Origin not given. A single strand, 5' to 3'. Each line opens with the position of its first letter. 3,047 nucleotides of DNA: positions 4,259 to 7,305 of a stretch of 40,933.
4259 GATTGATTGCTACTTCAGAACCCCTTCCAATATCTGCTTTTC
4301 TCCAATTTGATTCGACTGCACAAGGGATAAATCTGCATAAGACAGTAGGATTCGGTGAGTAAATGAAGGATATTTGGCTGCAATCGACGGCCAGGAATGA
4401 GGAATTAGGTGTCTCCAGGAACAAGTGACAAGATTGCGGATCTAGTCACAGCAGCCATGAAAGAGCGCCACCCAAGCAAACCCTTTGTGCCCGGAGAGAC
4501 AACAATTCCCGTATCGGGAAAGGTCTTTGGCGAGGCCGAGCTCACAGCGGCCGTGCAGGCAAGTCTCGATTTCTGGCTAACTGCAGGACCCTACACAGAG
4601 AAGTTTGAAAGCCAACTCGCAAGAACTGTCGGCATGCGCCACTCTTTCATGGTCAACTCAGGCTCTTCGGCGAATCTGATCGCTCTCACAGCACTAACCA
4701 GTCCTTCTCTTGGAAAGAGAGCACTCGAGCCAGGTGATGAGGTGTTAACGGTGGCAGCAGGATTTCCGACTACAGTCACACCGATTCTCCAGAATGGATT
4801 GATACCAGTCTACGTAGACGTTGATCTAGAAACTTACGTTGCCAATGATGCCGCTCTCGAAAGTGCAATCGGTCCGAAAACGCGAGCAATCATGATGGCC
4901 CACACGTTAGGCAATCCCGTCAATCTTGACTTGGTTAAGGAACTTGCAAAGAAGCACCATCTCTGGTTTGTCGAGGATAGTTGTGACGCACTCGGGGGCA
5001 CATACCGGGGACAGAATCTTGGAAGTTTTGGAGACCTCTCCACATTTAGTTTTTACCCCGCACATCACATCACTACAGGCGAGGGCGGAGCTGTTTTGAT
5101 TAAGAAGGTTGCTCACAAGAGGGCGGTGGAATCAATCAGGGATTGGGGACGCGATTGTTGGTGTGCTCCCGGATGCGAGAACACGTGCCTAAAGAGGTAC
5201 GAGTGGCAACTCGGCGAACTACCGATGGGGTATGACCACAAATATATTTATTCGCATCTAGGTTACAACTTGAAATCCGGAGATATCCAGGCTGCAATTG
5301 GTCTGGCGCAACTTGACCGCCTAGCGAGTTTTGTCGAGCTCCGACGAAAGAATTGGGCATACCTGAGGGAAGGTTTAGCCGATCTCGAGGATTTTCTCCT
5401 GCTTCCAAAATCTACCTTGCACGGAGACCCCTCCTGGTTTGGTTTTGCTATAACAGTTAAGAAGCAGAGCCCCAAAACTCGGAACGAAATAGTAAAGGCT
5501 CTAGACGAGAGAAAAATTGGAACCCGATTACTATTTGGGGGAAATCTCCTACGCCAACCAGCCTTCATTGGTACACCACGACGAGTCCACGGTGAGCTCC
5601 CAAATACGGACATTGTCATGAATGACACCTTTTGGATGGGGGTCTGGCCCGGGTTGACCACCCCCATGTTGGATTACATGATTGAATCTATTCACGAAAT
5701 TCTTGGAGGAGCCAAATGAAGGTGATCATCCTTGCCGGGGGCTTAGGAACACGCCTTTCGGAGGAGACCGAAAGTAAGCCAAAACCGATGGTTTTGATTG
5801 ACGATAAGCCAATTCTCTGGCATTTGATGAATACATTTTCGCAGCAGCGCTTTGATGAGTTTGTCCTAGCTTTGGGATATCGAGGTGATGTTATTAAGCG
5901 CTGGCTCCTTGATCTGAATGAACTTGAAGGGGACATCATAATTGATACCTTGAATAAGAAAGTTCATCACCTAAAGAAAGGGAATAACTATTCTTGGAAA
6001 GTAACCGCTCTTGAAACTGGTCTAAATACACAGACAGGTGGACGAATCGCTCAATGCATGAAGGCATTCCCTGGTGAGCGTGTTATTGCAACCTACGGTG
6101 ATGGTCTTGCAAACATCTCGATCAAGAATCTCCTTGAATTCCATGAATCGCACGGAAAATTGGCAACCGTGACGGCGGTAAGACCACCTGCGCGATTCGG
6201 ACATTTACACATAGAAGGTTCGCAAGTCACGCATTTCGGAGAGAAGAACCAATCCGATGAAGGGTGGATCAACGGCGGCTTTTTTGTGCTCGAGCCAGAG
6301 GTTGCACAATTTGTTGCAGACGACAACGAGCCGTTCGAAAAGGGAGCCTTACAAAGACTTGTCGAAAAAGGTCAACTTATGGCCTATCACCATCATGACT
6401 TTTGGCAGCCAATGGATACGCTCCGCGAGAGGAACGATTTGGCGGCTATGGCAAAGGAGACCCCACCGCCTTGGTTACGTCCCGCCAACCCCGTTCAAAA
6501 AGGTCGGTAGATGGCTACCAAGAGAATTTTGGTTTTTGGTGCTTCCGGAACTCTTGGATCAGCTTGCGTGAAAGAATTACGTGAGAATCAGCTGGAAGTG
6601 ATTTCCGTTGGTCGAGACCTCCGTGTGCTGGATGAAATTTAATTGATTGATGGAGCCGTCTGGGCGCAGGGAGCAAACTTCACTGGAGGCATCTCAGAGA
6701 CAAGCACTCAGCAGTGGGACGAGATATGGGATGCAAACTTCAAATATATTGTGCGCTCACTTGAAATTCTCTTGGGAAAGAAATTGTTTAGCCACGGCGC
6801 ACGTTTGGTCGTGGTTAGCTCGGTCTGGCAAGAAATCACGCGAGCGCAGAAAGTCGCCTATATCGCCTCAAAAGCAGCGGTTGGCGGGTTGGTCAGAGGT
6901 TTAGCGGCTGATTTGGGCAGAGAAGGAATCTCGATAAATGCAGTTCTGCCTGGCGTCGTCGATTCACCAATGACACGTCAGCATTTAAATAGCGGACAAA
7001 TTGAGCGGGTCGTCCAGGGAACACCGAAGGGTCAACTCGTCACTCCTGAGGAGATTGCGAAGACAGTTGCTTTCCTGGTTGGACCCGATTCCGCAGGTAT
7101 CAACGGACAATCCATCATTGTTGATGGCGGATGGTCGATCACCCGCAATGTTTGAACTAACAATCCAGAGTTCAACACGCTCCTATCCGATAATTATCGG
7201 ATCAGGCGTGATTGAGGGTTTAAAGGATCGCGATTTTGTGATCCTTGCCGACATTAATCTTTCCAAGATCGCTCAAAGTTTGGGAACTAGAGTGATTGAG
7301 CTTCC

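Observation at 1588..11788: Yersiniose-type branched 3,6-dideoxyhexose pathway core in an actinobacterial envelope locus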

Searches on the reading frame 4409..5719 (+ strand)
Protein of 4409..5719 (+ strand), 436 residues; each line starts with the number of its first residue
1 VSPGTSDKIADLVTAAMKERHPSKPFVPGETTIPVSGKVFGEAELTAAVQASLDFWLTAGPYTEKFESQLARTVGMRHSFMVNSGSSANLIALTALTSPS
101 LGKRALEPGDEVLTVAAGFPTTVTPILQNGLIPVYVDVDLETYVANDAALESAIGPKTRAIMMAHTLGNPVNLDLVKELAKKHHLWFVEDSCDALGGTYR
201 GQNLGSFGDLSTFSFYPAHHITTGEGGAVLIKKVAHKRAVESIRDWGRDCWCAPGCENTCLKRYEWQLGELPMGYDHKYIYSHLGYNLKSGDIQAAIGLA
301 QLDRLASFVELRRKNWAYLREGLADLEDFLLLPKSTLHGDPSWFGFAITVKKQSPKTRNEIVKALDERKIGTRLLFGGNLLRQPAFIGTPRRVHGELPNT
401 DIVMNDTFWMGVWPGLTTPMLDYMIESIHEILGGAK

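Call 5: search_protein_families(library=pfam, proteins=[window:4409-5719:+])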
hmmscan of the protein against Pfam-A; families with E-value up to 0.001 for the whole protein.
window:4409-5719:+ (436 aa): 1 family
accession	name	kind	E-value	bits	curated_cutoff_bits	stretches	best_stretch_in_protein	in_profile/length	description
PF01041.23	DegT_DnrJ_EryC1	-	1.6e-90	304.4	19.8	1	43-428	5-359/360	DegT/DnrJ/EryC1/StrS aminotransferase family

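Call 6: search_protein_families(library=ncbifam, proteins=[window:4409-5719:+])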
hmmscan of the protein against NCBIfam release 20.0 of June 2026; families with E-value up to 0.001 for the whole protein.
window:4409-5719:+ (436 aa): 12 families
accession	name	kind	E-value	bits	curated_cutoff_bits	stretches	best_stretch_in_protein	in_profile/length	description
NF011936.0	PRK15407.1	equivalog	6.7e-206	684.1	423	1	7-433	11-437/440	lipopolysaccharide biosynthesis protein RfbH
TIGR03588.1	PseC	equivalog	6.4e-56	189.9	423.5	1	33-431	2-379/380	UDP-4-amino-4,6-dideoxy-N-acetyl-beta-L-altrosamine transaminase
TIGR04181.1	NHT_00031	hypoth_equivalog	3e-45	154.7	420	2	55-237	24-214/359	LegC family aminotransferase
NF008658.2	PRK11658.1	equivalog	8.8e-44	149.7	631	1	33-433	5-378/379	UDP-4-amino-4-deoxy-L-arabinose aminotransferase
NF008687.0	PRK11706.1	equivalog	1.7e-40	138.9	375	1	58-430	28-372/375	dTDP-4-amino-4,6-dideoxygalactose transaminase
TIGR02379.1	ECA_wecE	subfamily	2.9e-34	118.4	434.85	1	58-372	28-317/376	dTDP-4-amino-4,6-dideoxy-D-glucose transaminase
TIGR04427.1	PLP_DesI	equivalog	4.4e-29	101.8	650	1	53-249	42-230/390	dTDP-4-dehydro-6-deoxyglucose aminotransferase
NF006488.0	PRK08912.1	equivalog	4.7e-06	25.8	498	1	80-184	90-192/387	aminotransferase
NF004770.0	PRK06108.1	subfamily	0.00011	21.1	422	1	73-191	93-210/396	pyridoxal phosphate-dependent aminotransferase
NF005817.0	PRK07683.1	equivalog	0.00025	19.9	575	1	105-178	109-181/387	aminotransferase A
NF005816.0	PRK07682.1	equivalog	0.00077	18.2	620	0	93-187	97-199/390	aminotransferase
NF005305.0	PRK06836.1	equivalog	0.00085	18.7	376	0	103-164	116-177/396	pyridoxal phosphate-dependent aminotransferase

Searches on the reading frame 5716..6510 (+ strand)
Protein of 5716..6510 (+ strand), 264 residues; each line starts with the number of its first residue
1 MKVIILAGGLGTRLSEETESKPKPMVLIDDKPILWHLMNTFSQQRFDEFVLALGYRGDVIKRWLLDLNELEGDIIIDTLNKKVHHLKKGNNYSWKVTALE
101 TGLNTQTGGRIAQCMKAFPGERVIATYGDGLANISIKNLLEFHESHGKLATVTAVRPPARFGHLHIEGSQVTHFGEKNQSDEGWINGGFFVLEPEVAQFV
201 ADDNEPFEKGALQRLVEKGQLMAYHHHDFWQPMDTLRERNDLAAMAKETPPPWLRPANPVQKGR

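Call 5: search_protein_families(library=pfam, proteins=[window:5716-6510:+])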
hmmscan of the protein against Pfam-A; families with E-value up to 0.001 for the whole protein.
window:5716-6510:+ (264 aa): 2 families
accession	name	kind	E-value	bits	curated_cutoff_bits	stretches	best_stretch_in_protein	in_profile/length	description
PF00483.29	NTP_transferase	-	4.5e-19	69.4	21.2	1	2-230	1-226/245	Nucleotidyl transferase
PF12804.13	NTP_transf_3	-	4.4e-07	30.7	27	1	3-56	1-49/160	MobA-like NTP transferase domain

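Call 6: search_protein_families(library=ncbifam, proteins=[window:5716-6510:+])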
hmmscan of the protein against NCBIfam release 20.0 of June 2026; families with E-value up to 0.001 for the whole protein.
window:5716-6510:+ (264 aa): 22 families
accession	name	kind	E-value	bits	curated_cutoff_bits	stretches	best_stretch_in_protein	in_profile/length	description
TIGR02623.1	G1P_cyt_trans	equivalog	2.5e-88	295.8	300.25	1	1-253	1-252/255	glucose-1-phosphate cytidylyltransferase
TIGR03992.1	Arch_glmU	subfamily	5.8e-22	78.1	292.1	2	1-71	1-71/393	bifunctional sugar-1-phosphate nucleotidylyltransferase/acetyltransferase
NF049965.1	GlMnHpPGnyltfHddC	equivalog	1.4e-21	77.1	300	1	1-208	1-184/221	D-glycero-D-manno-heptose 1-phosphate guanosyltransferase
NF052502.1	man1P_GTase_Rv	exception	3.3e-18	65.7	440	1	2-235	2-219/352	mannose-1-phosphate guanylyltransferase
NF045761.1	NAMPUrTaseMurU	equivalog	1.2e-14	54.8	250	2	1-70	1-70/226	N-acetylmuramate alpha-1-phosphate uridylyltransferase MurU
NF041313.1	UDPGP_AglF_Halo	equivalog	3.4e-13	49.6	400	1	1-60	1-60/234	UTP--glucose-1-phosphate uridylyltransferase AglF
NF041173.1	Sug_nt_acttase_Thmprot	equivalog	2.3e-11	43.3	600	1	1-201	1-177/405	bifunctional sugar-1-phosphate nucleotidylyltransferase/acetyltransferase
TIGR01208.1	rmlA_long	equivalog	3.6e-11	42.6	320.25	1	2-62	1-62/353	glucose-1-phosphate thymidylyltransferase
TIGR02091.1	glgC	equivalog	1.8e-08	33.8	424.9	1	3-237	3-250/364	glucose-1-phosphate adenylyltransferase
NF041135.1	IPPtranDIPPsyn_Thcocales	equivalog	2.5e-08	33.4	580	1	1-95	1-85/419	bifunctional L-myo-inositol-1-phosphate cytidylyltransferase/CDP-L-myo-inositol myo-inositolphosphotransferase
TIGR01173.1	glmU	equivalog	3.7e-08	32.6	366.85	1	1-180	1-155/452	bifunctional UDP-N-acetylglucosamine diphosphorylase/glucosamine-1-phosphate N-acetyltransferase GlmU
TIGR01099.1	galU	equivalog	8.5e-06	25.5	326.8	1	1-133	2-133/261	UTP--glucose-1-phosphate uridylyltransferase GalU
NF001183.0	PRK00155.1-3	subfamily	9.5e-06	25.1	166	1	4-52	5-52/237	D-ribitol-5-phosphate cytidylyltransferase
NF003670.0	PRK05293.1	equivalog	1.7e-05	23.9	470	0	4-28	8-32/382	glucose-1-phosphate adenylyltransferase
NF001186.0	PRK00155.2-3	equivalog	4.1e-05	23.1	253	1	2-53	6-55/224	2-C-methyl-D-erythritol 4-phosphate cytidylyltransferase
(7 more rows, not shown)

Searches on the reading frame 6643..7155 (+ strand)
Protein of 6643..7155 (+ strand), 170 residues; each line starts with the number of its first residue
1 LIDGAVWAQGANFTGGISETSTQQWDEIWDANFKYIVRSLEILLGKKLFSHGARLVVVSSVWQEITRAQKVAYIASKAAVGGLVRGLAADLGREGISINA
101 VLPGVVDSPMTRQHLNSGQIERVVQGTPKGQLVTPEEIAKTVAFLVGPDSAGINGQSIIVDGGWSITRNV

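Call 5: search_protein_families(library=pfam, proteins=[window:6643-7155:+])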
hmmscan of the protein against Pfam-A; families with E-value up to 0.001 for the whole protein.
window:6643-7155:+ (170 aa): 2 families
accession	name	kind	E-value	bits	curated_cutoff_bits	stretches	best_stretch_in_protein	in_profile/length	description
PF13561.12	adh_short_C2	-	4.2e-33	115.3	27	1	2-165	72-236/236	Enoyl-(Acyl carrier protein) reductase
PF00106.31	adh_short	-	4.2e-18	66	26.6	1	10-113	86-189/195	short chain dehydrogenase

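Call 6: search_protein_families(library=ncbifam, proteins=[window:6643-7155:+])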
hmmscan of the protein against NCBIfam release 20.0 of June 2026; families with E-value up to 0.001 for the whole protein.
window:6643-7155:+ (170 aa): 203 families (the best 25 are shown)
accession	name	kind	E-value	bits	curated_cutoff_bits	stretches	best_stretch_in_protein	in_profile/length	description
NF047420.2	EF_P_mod_YmfI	equivalog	2.6e-35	122.3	238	1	2-164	74-235/236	elongation factor P 5-aminopentanone reductase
NF009466.0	PRK12826.1-2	subfamily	1e-30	107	222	1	16-164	97-244/248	3-oxoacyl-ACP reductase FabG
NF009464.0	PRK12824.1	subfamily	1.3e-26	93.8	269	1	15-164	94-242/245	3-oxoacyl-ACP reductase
NF004197.0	PRK05653.1-1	equivalog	1.4e-25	90.4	332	1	22-164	105-246/249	3-oxoacyl-ACP reductase FabG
NF005559.1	PRK07231.1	subfamily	1.4e-25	90.3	215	1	15-165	95-248/249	glucose 1-dehydrogenase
NF005118.0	PRK06550.1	equivalog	1.8e-25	90.2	270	1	18-166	85-235/236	3-oxoacyl-ACP reductase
NF009384.0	PRK12743.1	equivalog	3.3e-25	88.8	264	1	5-166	88-249/258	SDR family oxidoreductase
NF052558.1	MBtsdlDhBudC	equivalog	4.6e-25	88.6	270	1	5-165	82-242/250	meso-2,3-butanediol dehydrogenase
NF005681.0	PRK07478.1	subfamily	6.2e-25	88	267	1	15-168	98-253/254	SDR family oxidoreductase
TIGR04504.1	SDR_subfam_2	subfamily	8.4e-25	88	250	1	18-164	106-258/260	mycofactocin-coupled SDR family oxidoreductase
NF004791.0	PRK06138.1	equivalog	1.9e-24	86.4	312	1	4-166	84-251/252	SDR family oxidoreductase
TIGR01830.1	3oxo_ACP_reduc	equivalog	2.2e-24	86.5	297.75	1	21-163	96-237/239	3-oxoacyl-[acyl-carrier-protein] reductase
NF005067.0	PRK06484.1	equivalog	6.4e-24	84.4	713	1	19-166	366-513/524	short chain dehydrogenase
NF004818.0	PRK06172.1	equivalog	1.6e-23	83.4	336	1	15-164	99-250/253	SDR family oxidoreductase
NF005309.0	PRK06841.1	subfamily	4.1e-23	82.2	286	1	6-166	94-254/255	GolD/DthD family dehydrogenase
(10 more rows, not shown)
